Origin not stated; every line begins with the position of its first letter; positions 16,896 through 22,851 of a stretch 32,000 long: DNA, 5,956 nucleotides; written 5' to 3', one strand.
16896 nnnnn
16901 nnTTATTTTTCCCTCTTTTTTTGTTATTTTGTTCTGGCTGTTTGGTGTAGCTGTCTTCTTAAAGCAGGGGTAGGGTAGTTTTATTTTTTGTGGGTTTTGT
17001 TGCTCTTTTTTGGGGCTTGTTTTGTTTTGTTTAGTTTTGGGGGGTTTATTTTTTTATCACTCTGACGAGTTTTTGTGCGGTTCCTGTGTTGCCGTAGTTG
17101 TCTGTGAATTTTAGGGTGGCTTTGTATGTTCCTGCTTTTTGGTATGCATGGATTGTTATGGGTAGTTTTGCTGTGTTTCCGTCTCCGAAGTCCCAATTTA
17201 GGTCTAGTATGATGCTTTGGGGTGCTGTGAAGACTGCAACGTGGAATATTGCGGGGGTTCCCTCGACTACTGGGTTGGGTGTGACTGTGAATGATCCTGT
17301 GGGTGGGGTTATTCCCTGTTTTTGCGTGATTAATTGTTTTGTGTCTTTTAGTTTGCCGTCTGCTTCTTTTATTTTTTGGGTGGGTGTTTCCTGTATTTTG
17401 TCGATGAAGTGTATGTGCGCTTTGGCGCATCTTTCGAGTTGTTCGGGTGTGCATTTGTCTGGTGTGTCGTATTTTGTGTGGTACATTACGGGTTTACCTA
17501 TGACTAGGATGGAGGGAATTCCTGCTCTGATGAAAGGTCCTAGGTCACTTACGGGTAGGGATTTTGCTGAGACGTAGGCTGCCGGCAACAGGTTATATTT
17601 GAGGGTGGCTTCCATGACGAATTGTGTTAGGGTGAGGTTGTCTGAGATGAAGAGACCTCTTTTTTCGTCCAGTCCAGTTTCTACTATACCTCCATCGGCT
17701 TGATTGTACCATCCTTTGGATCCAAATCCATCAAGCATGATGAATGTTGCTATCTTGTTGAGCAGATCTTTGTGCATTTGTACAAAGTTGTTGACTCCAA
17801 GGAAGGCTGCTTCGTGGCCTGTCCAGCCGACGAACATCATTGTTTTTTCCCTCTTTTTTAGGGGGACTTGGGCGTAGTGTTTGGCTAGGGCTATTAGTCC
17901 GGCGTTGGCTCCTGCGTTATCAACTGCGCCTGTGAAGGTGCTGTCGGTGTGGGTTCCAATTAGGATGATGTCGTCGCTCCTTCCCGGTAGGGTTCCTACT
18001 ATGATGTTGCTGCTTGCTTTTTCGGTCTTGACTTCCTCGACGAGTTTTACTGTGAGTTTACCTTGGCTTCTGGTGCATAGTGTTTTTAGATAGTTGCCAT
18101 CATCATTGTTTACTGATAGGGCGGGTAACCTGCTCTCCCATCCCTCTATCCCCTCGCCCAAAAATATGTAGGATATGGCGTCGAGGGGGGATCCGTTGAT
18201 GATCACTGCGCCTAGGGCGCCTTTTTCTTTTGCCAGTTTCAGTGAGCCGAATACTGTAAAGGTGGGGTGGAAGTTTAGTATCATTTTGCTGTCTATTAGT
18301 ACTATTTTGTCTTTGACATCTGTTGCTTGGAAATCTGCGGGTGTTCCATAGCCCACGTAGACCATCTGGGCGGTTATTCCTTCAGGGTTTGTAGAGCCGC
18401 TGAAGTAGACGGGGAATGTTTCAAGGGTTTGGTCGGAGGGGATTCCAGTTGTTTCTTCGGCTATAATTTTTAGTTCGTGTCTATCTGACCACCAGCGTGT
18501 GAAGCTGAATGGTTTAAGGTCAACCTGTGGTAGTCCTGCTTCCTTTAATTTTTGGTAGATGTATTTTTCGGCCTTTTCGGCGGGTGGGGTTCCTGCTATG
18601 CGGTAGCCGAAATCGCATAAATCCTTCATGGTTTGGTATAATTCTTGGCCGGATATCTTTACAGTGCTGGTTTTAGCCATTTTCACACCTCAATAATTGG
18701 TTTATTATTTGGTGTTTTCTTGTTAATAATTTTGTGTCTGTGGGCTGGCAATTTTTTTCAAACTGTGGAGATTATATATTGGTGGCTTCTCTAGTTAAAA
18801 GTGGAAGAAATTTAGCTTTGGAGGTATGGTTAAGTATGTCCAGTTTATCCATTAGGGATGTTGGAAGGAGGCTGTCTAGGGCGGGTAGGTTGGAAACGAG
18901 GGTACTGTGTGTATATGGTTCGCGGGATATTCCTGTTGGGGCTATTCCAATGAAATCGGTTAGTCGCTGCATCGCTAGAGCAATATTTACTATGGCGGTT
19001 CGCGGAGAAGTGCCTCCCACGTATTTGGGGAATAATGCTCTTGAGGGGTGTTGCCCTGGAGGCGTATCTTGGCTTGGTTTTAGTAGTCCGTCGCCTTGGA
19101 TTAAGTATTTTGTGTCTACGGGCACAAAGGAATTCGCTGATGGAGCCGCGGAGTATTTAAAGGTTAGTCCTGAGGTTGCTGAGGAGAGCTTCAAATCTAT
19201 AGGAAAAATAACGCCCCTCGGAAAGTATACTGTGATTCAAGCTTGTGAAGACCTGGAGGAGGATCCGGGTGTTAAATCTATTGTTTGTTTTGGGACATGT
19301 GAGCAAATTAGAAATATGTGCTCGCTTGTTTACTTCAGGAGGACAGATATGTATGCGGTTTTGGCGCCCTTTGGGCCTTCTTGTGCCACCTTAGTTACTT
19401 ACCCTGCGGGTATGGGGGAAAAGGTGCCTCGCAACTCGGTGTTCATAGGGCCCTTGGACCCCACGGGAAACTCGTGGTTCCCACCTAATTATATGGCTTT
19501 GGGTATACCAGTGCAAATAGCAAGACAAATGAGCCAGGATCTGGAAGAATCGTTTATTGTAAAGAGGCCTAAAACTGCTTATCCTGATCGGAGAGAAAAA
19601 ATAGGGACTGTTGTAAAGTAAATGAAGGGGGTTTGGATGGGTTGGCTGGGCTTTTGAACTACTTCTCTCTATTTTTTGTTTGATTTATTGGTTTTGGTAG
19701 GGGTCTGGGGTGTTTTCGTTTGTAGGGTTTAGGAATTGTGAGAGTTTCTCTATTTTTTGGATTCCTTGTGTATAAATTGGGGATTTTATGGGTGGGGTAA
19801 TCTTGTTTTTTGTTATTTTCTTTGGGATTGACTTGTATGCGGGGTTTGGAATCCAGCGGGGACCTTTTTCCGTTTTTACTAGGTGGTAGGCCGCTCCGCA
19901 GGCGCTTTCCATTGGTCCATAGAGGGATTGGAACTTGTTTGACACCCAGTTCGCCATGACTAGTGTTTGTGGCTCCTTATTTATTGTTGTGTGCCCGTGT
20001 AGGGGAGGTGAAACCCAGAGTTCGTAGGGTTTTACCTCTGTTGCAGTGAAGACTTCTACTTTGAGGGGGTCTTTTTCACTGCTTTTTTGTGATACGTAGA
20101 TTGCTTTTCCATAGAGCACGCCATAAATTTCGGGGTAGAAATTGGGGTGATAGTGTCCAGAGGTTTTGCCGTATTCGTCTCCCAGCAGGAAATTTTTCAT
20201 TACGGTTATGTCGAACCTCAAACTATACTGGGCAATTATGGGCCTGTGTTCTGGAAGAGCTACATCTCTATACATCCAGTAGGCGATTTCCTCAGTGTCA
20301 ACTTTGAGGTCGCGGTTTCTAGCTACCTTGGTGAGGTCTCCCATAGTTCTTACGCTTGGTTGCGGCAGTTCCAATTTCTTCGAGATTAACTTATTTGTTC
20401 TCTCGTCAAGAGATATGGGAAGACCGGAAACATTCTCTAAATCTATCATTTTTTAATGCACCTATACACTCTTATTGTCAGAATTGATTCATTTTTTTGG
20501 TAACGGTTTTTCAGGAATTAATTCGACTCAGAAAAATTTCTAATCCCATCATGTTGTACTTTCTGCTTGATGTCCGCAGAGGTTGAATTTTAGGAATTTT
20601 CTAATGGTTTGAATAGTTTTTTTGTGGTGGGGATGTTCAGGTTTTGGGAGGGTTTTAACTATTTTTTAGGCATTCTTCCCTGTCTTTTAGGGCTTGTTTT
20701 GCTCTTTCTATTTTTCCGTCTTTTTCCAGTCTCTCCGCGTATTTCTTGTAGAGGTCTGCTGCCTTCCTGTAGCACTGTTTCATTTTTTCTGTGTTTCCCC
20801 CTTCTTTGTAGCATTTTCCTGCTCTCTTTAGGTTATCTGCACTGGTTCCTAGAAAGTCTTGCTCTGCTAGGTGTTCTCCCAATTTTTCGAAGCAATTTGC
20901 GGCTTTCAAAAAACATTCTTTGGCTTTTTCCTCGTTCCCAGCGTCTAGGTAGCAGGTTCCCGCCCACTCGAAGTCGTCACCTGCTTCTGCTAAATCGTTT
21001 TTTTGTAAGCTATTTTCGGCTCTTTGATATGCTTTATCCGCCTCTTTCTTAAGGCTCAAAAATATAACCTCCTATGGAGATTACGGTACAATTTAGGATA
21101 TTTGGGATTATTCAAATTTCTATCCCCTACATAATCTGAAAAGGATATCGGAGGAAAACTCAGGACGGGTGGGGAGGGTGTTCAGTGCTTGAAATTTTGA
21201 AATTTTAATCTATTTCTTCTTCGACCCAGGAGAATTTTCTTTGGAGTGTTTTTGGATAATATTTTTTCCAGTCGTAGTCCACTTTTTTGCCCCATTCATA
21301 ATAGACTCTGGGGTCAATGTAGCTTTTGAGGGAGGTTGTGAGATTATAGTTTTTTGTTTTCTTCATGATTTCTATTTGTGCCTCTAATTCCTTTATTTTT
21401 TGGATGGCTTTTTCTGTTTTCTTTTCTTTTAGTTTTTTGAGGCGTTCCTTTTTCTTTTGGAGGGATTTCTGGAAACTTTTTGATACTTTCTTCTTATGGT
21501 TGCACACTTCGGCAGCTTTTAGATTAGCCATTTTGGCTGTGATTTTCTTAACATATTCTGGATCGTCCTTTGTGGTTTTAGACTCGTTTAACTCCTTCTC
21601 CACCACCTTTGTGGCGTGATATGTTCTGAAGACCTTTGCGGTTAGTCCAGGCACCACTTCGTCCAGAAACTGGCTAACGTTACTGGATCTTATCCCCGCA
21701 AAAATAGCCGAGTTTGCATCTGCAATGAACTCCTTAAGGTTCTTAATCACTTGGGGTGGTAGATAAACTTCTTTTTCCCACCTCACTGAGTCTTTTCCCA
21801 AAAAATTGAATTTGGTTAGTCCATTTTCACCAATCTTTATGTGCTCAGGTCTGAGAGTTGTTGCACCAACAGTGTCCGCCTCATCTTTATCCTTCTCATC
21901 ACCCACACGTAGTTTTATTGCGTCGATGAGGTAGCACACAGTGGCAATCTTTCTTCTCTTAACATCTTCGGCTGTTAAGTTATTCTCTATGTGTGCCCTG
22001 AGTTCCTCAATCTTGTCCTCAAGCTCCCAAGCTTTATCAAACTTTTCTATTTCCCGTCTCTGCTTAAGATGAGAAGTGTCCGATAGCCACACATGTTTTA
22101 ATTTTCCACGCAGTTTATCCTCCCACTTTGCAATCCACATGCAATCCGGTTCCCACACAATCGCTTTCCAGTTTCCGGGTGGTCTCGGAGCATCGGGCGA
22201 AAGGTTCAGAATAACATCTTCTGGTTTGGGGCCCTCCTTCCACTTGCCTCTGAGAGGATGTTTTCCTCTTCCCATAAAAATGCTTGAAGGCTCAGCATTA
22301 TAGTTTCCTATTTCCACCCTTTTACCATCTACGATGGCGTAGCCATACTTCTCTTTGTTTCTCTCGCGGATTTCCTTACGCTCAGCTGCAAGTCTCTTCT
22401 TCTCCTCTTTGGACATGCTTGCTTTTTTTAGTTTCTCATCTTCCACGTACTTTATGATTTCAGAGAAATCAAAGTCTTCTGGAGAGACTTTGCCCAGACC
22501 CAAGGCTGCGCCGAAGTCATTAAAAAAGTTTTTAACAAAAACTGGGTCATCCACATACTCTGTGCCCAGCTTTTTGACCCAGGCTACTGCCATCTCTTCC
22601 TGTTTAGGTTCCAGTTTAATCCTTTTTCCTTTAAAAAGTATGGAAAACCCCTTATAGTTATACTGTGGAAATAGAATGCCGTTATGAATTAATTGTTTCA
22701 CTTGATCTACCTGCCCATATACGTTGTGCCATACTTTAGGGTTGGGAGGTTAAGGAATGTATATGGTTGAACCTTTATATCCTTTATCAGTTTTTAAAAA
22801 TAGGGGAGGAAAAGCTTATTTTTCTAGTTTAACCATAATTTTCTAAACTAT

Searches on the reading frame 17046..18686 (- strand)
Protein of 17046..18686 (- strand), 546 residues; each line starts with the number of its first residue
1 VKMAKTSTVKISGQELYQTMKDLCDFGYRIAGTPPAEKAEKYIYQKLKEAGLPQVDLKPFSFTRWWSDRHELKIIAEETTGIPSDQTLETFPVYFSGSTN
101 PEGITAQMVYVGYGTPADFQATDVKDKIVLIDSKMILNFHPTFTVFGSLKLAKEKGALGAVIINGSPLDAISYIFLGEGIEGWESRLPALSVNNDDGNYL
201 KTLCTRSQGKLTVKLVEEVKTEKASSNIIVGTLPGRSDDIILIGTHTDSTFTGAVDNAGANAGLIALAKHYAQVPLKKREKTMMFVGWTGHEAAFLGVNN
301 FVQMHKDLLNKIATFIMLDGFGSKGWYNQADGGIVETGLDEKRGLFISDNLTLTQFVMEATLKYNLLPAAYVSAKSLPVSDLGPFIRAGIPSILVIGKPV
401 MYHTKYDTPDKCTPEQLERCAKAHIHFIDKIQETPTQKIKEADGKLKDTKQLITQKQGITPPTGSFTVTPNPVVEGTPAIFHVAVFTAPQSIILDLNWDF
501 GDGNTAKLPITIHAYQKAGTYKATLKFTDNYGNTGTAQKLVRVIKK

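Call 4: search_protein_families(library=pfam, proteins=[window:17046-18686:-])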
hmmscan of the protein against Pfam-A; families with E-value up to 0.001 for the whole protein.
window:17046-18686:- (546 aa): 4 families
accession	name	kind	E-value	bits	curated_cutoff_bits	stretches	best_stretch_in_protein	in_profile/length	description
PF04389.22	Peptidase_M28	-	4.2e-21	76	21.3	1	229-427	2-192/193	Peptidase family M28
PF18911.6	PKD_4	-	1.2e-13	51.4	27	1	468-538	9-79/85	PKD domain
PF00801.26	PKD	-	1.5e-10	41.3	23.5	1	467-536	5-74/80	PKD domain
PF02225.27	PA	-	1.4e-06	28.8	23.9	1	105-199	2-94/95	PA domain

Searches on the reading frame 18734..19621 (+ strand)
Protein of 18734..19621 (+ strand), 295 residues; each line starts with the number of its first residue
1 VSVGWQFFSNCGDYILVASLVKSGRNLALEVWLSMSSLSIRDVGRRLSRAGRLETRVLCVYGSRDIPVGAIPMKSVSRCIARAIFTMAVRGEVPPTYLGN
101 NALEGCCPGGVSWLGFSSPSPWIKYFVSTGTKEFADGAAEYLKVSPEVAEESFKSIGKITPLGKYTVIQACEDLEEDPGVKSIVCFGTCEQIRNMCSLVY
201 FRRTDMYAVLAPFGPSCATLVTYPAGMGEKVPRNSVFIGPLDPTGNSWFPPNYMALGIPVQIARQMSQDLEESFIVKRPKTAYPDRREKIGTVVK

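Call 4: search_protein_families(library=pfam, proteins=[window:18734-19621:+])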
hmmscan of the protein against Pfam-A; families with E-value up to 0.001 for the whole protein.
window:18734-19621:+ (295 aa): 1 family
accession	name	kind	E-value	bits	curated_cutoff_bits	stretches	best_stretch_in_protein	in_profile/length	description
PF02596.20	DUF169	-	3e-25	89.7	27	1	47-267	2-207/209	Uncharacterised ArCR, COG2043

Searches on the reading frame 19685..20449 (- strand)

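Call 4: search_protein_families(library=pfam, proteins=[window:19685-20449:-])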
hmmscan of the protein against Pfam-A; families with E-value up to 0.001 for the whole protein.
window:19685-20449:- (254 aa): 1 family
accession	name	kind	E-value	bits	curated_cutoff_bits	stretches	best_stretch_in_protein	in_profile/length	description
PF06560.17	GPI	-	1.1e-26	93.6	20.7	1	51-195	24-170/182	Glucose-6-phosphate isomerase (GPI)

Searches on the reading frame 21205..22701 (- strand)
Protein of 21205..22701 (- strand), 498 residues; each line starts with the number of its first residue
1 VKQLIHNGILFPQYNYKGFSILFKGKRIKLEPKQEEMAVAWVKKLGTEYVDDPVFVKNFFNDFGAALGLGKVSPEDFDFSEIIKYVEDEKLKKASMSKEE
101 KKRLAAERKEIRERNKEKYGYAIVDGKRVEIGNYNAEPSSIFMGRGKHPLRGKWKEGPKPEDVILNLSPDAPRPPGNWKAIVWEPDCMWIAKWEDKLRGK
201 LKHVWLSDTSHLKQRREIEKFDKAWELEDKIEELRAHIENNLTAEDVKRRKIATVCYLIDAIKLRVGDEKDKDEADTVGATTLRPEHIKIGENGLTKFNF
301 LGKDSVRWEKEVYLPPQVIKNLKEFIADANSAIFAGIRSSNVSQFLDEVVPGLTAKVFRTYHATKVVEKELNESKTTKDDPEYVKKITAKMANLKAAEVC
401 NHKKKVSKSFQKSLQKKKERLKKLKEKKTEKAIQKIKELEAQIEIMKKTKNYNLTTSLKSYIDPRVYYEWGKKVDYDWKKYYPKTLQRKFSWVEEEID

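Call 4: search_protein_families(library=pfam, proteins=[window:21205-22701:-])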
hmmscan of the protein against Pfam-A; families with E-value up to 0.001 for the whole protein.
window:21205-22701:- (498 aa): 3 families
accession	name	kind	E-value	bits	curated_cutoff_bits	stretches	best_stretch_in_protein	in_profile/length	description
PF01028.25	Topoisom_I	-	1.2e-64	218.2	23.7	1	210-430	2-223/228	Eukaryotic DNA topoisomerase I, catalytic core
PF02919.20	Topoisom_I_N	-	2.6e-54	184.4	25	1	2-206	4-213/213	Eukaryotic DNA topoisomerase I, DNA binding fragment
PF14370.11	Topo_C_assoc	-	3.5e-17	62.5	25.1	1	434-495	2-63/70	C-terminal topoisomerase domain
